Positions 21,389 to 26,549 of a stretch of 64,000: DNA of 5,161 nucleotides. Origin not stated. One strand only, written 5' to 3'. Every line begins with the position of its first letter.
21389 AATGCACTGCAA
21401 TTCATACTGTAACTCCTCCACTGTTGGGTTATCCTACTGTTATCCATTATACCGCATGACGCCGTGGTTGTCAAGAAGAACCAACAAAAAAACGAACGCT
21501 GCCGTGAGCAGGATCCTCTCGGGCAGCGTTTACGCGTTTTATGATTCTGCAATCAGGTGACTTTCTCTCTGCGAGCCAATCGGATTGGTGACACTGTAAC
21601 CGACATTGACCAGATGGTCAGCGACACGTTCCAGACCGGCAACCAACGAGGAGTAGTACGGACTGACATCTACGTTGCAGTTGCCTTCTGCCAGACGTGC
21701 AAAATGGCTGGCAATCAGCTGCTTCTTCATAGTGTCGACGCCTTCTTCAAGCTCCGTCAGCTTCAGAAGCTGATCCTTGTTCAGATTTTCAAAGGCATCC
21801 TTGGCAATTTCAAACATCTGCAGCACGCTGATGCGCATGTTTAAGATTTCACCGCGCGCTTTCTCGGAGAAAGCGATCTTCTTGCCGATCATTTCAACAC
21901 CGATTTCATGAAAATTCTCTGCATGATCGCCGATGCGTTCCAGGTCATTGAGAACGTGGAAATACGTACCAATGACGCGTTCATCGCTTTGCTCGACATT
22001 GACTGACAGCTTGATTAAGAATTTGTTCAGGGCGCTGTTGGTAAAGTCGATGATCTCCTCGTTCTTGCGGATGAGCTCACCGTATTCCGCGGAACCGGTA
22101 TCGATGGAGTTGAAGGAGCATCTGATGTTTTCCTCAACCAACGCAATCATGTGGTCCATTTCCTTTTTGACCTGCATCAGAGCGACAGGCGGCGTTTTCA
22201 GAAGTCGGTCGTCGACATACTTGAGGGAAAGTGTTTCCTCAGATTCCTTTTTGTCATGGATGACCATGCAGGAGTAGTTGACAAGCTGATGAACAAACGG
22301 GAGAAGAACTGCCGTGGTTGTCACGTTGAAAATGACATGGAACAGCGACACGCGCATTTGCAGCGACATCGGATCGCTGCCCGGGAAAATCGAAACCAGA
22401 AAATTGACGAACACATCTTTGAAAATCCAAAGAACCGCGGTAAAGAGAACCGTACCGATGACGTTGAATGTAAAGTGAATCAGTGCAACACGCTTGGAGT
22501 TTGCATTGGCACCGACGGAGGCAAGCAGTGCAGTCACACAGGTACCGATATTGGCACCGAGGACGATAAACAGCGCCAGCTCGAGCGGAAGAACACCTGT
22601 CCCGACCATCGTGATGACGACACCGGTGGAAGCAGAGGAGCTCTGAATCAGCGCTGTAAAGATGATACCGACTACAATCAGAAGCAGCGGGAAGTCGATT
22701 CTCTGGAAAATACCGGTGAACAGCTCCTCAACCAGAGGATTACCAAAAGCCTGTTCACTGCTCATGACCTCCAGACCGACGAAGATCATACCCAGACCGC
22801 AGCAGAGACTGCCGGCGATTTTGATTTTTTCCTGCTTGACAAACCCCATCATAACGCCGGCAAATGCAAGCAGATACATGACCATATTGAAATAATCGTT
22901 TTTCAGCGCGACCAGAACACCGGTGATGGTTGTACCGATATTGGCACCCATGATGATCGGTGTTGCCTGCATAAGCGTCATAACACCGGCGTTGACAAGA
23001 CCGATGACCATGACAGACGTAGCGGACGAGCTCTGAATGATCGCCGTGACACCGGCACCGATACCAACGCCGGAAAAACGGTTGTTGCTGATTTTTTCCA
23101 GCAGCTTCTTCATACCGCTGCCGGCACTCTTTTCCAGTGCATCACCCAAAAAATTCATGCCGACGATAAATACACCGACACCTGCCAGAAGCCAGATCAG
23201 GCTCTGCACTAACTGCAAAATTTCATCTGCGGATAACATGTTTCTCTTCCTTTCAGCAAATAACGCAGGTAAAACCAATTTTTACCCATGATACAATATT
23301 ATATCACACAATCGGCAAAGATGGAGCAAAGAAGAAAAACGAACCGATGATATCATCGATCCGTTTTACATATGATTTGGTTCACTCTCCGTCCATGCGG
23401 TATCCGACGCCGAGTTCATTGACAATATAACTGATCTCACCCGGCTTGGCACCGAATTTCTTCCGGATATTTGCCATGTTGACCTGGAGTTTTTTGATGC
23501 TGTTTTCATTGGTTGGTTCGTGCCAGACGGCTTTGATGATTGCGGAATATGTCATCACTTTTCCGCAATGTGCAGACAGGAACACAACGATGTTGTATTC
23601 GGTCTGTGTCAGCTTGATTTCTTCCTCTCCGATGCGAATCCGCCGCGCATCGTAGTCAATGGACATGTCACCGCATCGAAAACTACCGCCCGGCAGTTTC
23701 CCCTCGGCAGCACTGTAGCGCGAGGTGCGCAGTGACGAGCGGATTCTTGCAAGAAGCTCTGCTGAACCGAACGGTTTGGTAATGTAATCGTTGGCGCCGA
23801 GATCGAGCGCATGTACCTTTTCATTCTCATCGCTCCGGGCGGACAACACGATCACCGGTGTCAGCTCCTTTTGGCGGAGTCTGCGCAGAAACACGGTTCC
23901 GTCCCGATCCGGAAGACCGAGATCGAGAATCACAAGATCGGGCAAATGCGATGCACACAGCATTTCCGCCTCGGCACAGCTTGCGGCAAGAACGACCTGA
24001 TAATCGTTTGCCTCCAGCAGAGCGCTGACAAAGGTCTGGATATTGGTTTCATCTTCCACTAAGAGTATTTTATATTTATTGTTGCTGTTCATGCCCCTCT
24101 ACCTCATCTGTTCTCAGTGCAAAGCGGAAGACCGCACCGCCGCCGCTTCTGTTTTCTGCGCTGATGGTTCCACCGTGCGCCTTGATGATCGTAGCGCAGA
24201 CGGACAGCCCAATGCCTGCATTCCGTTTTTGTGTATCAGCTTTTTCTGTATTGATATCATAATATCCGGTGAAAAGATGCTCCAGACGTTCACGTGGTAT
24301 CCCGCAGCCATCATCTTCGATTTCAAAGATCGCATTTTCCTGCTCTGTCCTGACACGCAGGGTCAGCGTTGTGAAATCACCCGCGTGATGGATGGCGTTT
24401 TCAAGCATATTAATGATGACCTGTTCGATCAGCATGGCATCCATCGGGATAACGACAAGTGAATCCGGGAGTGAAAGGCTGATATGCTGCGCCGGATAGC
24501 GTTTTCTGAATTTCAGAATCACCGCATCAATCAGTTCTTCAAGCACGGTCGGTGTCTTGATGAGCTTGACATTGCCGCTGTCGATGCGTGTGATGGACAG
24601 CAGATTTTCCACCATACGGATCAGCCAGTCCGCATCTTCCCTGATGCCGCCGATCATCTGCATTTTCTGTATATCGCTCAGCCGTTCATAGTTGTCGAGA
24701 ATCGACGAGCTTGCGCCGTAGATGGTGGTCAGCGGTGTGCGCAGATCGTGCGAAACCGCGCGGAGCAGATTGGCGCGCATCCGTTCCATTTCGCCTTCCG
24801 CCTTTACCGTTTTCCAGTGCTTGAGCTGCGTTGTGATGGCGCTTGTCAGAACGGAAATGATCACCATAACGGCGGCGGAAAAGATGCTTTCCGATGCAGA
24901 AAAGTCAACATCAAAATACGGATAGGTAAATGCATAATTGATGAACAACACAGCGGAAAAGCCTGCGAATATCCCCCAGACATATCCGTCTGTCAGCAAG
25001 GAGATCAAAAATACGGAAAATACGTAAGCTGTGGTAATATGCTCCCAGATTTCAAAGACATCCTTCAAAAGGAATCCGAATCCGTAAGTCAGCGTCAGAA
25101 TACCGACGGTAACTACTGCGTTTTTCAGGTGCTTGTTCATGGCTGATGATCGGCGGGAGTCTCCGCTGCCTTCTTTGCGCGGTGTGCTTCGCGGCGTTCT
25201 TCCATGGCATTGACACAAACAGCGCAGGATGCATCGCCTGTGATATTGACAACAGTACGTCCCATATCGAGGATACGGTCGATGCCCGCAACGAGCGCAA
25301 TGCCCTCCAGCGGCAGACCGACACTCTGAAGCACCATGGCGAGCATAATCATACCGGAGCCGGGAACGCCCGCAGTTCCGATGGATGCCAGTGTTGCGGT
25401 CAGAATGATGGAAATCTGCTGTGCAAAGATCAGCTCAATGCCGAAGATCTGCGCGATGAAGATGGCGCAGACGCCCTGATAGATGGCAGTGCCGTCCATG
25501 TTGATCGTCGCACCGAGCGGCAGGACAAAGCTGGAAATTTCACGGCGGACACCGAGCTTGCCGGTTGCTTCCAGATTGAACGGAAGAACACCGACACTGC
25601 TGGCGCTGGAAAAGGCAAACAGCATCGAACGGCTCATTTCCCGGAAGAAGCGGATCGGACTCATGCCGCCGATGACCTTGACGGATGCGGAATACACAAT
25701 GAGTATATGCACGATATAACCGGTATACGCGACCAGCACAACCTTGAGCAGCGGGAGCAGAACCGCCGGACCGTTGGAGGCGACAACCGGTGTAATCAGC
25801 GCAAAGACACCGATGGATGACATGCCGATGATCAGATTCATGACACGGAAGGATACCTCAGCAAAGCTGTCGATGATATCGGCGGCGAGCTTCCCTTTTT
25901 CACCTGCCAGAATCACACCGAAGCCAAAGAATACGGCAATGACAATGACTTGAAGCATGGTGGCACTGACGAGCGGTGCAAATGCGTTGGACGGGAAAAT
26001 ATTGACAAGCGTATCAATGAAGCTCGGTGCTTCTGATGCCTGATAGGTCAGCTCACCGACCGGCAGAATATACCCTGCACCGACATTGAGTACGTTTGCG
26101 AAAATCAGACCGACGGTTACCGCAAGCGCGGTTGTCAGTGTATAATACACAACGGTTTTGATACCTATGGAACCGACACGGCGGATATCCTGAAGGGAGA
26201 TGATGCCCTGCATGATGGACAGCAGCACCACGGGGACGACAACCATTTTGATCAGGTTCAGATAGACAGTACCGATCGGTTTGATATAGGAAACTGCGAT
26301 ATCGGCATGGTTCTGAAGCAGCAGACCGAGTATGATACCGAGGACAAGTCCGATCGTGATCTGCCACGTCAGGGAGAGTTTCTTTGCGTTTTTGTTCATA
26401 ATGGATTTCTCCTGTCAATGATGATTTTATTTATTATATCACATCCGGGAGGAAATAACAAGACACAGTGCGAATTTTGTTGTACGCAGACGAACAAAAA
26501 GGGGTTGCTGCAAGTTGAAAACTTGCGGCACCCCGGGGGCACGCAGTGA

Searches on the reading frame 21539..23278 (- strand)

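Call 27: search_protein_families(library=pfam, proteins=[window:21539-23278:-], max_evalue=0.001)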
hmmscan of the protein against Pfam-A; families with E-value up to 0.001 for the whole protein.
window:21539-23278:- (579 aa): 3 families
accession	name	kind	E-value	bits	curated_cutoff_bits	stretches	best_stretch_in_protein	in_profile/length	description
PF02690.20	Na_Pi_cotrans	-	7.5e-56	188.4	29.1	2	37-173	2-136/137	Na+/Pi-cotransporter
PF01895.24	PhoU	-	2.8e-21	76.1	23.5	2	376-456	3-85/89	PhoU domain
PF01865.21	PhoU_div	-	2.5e-07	30.7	24.4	1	446-563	84-208/214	Protein of unknown function DUF47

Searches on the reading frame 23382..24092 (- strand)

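Call 27: search_protein_families(library=pfam, proteins=[window:23382-24092:-], max_evalue=0.001)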
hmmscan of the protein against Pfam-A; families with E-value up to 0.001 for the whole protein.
window:23382-24092:- (236 aa): 2 families
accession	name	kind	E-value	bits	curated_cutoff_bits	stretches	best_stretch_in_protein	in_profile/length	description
PF00072.30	Response_reg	-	9.6e-28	97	30.2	1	9-118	1-111/111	Response regulator receiver domain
PF00486.34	Trans_reg_C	-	1.6e-14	54.2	26.2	1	157-233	2-77/77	Transcriptional regulatory protein, C terminal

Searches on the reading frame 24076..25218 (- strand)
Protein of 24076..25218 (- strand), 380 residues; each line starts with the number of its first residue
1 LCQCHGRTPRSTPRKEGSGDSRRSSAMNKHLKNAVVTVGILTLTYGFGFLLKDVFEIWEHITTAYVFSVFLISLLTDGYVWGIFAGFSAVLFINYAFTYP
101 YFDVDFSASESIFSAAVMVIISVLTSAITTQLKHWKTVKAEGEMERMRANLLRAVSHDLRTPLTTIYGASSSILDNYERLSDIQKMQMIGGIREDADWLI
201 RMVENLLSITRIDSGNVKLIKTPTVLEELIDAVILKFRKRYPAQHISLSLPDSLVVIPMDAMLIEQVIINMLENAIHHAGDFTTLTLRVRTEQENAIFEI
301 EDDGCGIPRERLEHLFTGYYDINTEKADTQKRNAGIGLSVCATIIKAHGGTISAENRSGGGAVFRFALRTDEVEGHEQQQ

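Call 27: search_protein_families(library=pfam, proteins=[window:24076-25218:-], max_evalue=0.001)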
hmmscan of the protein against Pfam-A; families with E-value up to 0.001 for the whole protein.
window:24076-25218:- (380 aa): 4 families
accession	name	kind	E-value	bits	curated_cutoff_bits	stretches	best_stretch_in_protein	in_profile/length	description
PF02518.31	HATPase_c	-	2.4e-25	89.6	26.4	1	260-370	2-109/111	Histidine kinase-, DNA gyrase B-, and HSP90-like ATPase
PF13493.11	DUF4118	-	1.8e-18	66.7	28.4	1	35-134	2-99/107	Domain of unknown function (DUF4118)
PF00512.31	HisKA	-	5.8e-13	49.1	26.9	1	148-215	2-66/66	His Kinase A (phospho-acceptor) domain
PF14501.12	HATPase_c_5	-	3.8e-05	24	22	1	264-358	6-92/102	GHKL domain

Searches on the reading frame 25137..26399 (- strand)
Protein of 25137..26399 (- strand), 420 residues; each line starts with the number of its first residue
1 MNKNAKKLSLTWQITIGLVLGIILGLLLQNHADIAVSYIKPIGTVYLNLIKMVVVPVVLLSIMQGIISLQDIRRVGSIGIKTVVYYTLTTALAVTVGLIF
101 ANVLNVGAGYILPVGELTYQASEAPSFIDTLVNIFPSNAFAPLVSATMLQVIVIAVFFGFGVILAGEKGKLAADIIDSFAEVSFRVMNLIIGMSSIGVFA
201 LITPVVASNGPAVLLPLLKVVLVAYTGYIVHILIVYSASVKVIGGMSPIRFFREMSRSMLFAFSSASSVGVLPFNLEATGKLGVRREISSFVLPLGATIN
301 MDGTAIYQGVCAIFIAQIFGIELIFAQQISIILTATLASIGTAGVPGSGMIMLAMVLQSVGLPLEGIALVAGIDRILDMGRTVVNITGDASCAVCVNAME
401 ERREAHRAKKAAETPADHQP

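Call 27: search_protein_families(library=pfam, proteins=[window:25137-26399:-], max_evalue=0.001)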
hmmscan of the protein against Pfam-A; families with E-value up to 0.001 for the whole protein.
window:25137-26399:- (420 aa): 1 family
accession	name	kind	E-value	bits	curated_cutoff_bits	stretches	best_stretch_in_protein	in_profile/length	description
PF00375.23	SDF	-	1.1e-121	407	27.9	1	10-398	1-386/387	Sodium:dicarboxylate symporter family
